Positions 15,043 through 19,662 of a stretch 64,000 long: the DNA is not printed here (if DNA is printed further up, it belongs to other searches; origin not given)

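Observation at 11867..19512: Giant secreted repeat protein translationally coupled to its own OMP paralog: candidate novel surface or secretion pair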

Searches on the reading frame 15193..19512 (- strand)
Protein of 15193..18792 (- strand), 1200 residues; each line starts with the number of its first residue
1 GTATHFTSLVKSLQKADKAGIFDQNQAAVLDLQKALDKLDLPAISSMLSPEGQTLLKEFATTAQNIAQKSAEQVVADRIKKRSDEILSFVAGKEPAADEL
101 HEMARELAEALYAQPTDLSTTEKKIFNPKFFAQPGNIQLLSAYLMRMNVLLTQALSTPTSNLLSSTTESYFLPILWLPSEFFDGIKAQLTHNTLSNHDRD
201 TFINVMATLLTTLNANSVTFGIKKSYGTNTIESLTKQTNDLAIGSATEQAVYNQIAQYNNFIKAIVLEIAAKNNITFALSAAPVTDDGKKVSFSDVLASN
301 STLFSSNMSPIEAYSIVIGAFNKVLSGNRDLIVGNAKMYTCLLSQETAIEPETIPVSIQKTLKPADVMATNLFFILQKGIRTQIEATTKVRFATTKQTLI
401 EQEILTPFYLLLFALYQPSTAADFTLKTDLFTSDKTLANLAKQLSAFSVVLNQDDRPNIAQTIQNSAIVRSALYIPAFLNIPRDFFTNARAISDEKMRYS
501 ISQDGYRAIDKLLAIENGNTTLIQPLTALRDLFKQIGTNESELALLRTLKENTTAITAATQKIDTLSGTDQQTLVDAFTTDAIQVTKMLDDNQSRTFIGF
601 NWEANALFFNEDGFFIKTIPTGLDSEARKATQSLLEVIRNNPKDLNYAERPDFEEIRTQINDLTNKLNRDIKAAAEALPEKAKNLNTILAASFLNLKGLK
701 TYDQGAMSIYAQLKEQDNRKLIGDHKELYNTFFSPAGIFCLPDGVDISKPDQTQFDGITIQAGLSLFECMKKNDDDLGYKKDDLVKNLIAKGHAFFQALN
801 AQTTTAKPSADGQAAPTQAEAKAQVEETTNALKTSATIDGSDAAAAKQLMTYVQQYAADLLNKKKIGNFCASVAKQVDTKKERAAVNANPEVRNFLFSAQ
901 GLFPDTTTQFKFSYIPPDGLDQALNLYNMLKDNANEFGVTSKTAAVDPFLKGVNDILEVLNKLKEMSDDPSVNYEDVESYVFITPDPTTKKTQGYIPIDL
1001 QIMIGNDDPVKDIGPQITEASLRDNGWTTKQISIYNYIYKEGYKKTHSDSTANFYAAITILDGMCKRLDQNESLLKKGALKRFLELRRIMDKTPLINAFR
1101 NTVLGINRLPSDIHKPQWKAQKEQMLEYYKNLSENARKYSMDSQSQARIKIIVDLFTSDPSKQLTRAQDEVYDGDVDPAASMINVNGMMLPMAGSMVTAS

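Call 28: find_homologous_proteins(query=A2)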
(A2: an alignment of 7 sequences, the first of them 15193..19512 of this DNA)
Query A2 (7 sequences) (1440 aa, profile of the alignment): 1 proteins with E <= 0.001 among 8000 candidates.
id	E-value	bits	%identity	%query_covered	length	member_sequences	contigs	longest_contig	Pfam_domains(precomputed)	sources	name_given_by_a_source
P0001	0.0e+0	2253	100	100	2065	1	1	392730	-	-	-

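Call 40: search_solved_structures(query=A2, max_evalue=1)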
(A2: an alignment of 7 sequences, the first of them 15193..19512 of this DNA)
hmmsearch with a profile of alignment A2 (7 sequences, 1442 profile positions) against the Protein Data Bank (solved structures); distinct sequences matched with E-value up to 1: 0.

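Call 46: search_protein_representatives(protein=window:15193-18792:-)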
Query: 1200 residues. Proteins with E-value up to 0.001 (for the whole library): 13; up to 1e-10: 12; up to 1e-30: 8. The best 13 are listed.
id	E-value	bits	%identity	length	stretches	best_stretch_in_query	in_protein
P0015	3.8e-197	674.4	35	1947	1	26-1200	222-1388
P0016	4.0e-195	667.7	44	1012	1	3-759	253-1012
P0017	1.2e-130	454.2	31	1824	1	3-1195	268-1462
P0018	9.5e-126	438.0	31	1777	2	138-1192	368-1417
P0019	1.8e-75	271.5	27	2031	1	114-1187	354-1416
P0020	1.2e-55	205.9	91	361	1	1-120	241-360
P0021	5.0e-49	184.0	28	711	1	34-473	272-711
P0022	1.6e-36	142.5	28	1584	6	688-840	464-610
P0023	7.5e-27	110.6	25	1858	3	571-1166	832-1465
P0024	7.2e-22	94.1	26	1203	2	586-814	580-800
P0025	1.7e-14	69.6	27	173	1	575-737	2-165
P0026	2.8e-12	62.3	29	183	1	607-767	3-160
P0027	5.7e-10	54.7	30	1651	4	593-675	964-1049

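Call 47: find_encoding_contigs(protein=P0023, flank=8000, max_places=1)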
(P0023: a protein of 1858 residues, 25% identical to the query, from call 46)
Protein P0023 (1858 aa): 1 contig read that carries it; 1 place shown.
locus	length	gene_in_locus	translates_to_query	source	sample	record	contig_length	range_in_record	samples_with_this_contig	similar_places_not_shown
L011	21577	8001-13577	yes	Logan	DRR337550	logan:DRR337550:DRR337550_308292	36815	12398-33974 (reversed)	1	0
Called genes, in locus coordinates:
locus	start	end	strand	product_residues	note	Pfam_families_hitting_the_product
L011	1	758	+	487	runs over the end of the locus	-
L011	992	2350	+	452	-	-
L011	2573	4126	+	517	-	-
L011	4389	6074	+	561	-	-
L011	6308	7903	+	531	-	-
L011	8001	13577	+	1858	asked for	-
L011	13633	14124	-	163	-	-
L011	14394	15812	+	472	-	-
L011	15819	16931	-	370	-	PF00109:ketoacyl-synt, PF00108:Thiolase_N, PF02801:Ketoacyl-synt_C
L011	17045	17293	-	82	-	PF00550:PP-binding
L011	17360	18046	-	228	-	PF00106:adh_short, PF01370:Epimerase, PF08659:KR, PF13561:adh_short_C2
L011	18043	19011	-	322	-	PF00698:Acyl_transf_1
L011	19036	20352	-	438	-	PF00749:tRNA-synt_1c, PF19269:Anticodon_2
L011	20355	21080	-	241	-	PF09976:TPR_21 (weak), PF07719:TPR_2 (faint), PF13432:TPR_16 (faint)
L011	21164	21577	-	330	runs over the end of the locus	PF02504:FA_synthesis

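Call 48: find_encoding_contigs(protein=P0027, flank=8000, max_places=1)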
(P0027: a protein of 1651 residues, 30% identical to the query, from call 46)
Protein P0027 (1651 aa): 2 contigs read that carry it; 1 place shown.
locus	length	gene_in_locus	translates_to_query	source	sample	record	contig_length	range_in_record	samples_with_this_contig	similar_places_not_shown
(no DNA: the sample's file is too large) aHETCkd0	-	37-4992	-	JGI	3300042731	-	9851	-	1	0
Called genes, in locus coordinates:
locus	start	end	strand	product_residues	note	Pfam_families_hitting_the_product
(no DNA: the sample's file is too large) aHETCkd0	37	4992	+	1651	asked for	-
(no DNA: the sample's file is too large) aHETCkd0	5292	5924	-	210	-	-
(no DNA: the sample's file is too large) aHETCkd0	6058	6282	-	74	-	-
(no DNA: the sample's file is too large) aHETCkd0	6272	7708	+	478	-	-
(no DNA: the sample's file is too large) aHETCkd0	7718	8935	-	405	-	PF00109:ketoacyl-synt, PF00108:Thiolase_N, PF02801:Ketoacyl-synt_C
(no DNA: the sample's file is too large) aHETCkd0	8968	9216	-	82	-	PF00550:PP-binding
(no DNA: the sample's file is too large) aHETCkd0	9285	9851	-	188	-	?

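Call 49: find_encoding_contigs(protein=P0019, flank=8000, max_places=1)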
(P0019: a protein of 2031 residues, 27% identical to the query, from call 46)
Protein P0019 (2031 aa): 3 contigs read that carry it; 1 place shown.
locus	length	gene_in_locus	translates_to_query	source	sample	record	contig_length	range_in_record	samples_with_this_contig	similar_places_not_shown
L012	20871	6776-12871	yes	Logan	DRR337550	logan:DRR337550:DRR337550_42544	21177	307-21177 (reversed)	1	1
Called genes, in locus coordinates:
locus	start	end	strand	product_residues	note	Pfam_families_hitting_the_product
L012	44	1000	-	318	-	PF04392:ABC_sub_bind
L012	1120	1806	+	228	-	PF04193:PQ-loop (weak)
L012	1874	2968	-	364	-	PF04392:ABC_sub_bind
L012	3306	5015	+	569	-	-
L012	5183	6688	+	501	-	-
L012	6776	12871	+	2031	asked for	-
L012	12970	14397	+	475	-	-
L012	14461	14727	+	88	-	PF13173:AAA_14 (weak)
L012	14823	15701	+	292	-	PF13635:DUF4143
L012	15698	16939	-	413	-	PF00109:ketoacyl-synt, PF00108:Thiolase_N, PF02801:Ketoacyl-synt_C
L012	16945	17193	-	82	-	PF00550:PP-binding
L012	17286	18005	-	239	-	PF00106:adh_short, PF08659:KR, PF23441:SDR (weak), PF13561:adh_short_C2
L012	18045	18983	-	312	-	PF00698:Acyl_transf_1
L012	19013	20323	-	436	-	PF00749:tRNA-synt_1c, PF19269:Anticodon_2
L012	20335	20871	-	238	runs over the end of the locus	-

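Call 77: predict_structure(alignment_id=A4)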
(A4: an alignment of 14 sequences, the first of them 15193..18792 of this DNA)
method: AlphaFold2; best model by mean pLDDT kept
length: 1200 residues; sequences in the alignment: 14
mean_pLDDT: 79.0   pTM: 0.48
mean pLDDT of the five models: 79.0, 78.7, 77.4, 76.1, 76.1
residues with pLDDT >= 90: 330; 70-90: 644; 50-70: 100; < 50: 126
segments of 3 or more residues with pLDDT < 50: 1-3, 420-422, 804-814, 816-841, 970-978, 985-1005, 1071-1087, 1165-1200
pLDDT, mean of each block of 10 residues (from residue 1): 56 73 73 74 59 76 81 74 75 73 89 85 86 83 88 80 88 92 88 83 92 91 89 91 85 93 94 85 85 91 86 95 94 90 87 88 88 89 84 81 93 80 75 89 95 90 89 86 92 91 95 85 91 92 92 93 89 92 92 90 91 84 86 91 89 89 87 77 80 78 83 86 84 78 70 69 83 84 72 73 47 45 47 36 64 81 87 86 81 82 79 76 92 85 70 89 73 47 49 39 57 76 75 89 86 91 78 39 41 81 81 83 90 81 79 78 48 37 28 26
secondary structure, 60 per line:
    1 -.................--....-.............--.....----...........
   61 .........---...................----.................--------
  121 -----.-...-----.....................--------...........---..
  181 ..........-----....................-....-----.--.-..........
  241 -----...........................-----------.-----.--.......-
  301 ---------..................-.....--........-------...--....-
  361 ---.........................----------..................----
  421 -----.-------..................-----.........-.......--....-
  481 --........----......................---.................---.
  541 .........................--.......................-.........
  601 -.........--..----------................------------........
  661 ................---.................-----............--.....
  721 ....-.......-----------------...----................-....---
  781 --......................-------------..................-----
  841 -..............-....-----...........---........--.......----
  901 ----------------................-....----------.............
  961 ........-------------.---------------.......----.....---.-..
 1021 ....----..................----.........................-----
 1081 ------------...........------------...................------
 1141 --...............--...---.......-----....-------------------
elements in order (helices of 4 or more, strands of 3 or more residues): H2-18 H21-24 H26-38 H41-45 H50-69 H73-91 H96-111 H136-156 H165-175 H179-190 H196-215 H217-220 H231-240 H246-272 H293-299 H310-327 H329-333 H336-343 H356-359 H364-388 H399-415 H434-451 H457-465 H467-473 H476-479 H483-490 H495-516 H520-536 H540-565 H568-590 H592-600 H602-608 H625-640 H653-676 H680-696 H702-713 H716-724 H726-732 H757-772 H774-777 H783-804 H818-835 H842-855 H857-860 H866-876 H880-887 H890-896 H917-932 H934-937 H948-968 H998-1004 H1009-1013 H1019-1024 H1029-1046 H1051-1075 H1093-1103 H1116-1134 H1143-1157 H1166-1172 H1178-1181

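Call 80: fold_search(model_id=the predicted structure, library=pdb)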
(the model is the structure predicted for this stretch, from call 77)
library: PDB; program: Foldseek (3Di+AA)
matches with E <= 10: 409; with E <= 0.001: 1
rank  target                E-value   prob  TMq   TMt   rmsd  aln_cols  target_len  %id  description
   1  3s51_A                4.8e-04  0.97  0.14  0.14  26.4      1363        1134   10  Structure of FANCI (released 2011-07-27)
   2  6vaa_A                2.9e-03  0.75  0.11  0.12  30.0      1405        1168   12  Structure of the Fanconi Anemia ID complex bound to ICL DNA (released 2020-03-18)
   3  3s51_B                3.2e-03  0.82  0.13  0.13  25.9      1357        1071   10  Structure of FANCI (released 2011-07-27)
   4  7t7c_A                3.8e-03  0.96  0.12  0.12  21.8       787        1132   10  The hexagonal organization of Munc13-1 C1-C2B-MUN-C2C domains between lipid bilayers (released 2022-02-09)
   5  9cad_D                4.4e-03  0.75  0.11  0.05  32.2      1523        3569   10  Cryo-EM structure of the TRRAP lobe of the native human TIP60 complex (composite structure) (released 2025-06-18)
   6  3s51_D                6.3e-03  0.82  0.14  0.15  23.7      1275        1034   10  Structure of FANCI (released 2011-07-27)
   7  8rrs_A                7.0e-03  0.41  0.09  0.04  43.9      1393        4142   12  Structure of mouse RyR2 solubilised in detergent in open state in complex with Ca2+, ATP, caffeine and Nb9657. (released 2024-10-09)
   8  9l4d_A                1.1e-02  0.38  0.09  0.06  32.3      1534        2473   10  ATR-ATRIP bound with RP-3500 (released 2025-05-21)
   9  7bii_B                1.2e-02  0.51  0.11  0.08  28.3      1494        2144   11  Crystal structure of Nematocida HUWE1 (released 2021-07-28)
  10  7bii_A                1.3e-02  0.54  0.12  0.08  27.7      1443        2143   11  Crystal structure of Nematocida HUWE1 (released 2021-07-28)
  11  9rtt_Q                1.5e-02  0.54  0.11  0.12  30.3      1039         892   10  Activated Elongation Complex with IWS1 and ELOF1 (released 2025-09-03)
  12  9n70_SP               1.6e-02  0.75  0.15  0.10  41.8      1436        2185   11  SSU processome maturation and disassembly, State E (released 2025-11-05)
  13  8ouw_K                1.8e-02  0.44  0.08  0.12  35.0       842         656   12  Cryo-EM structure of CMG helicase bound to TIM-1/TIPN-1 and homodimeric DNSN-1 on fork DNA (Caenorhabditis elegans) (released 2023-08-16)
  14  8fl2_NU               2.0e-02  0.57  0.10  0.13  32.4      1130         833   10  Human nuclear pre-60S ribosomal subunit (State I1) (released 2023-07-12)
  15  8hmd_C                2.2e-02  0.30  0.09  0.09  40.7      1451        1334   11  base module state 2 of Tetrahymena IFT-A (released 2023-06-14)
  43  1tr2_B                7.2e-02  0.16  0.08  0.08  39.9      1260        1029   10  Crystal structure of human full-length vinculin (residues 1-1066) (released 2005-11-15)
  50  9l4c_B                8.5e-02  0.33  0.11  0.13  24.4      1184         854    9  ATR Spiral -ATRIP bound with RP-3500 (released 2025-05-21)
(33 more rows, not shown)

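Call 81: find_related_loci(query=A2, collection=metagenome_contigs, flank=10000)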
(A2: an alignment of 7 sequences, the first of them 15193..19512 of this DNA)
Query A2 (1440 aa) in metagenome_contigs; peptide patterns used: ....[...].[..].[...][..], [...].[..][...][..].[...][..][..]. (x = any residue, [..] = any of these).
23 stretches matched a pattern; 2 encode a relative of the query (tblastn E <= 1e-3); 2 distinct loci.
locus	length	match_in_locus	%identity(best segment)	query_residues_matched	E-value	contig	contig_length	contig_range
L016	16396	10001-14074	31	71-1429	0e+0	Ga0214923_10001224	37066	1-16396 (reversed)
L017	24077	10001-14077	32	73-1439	0e+0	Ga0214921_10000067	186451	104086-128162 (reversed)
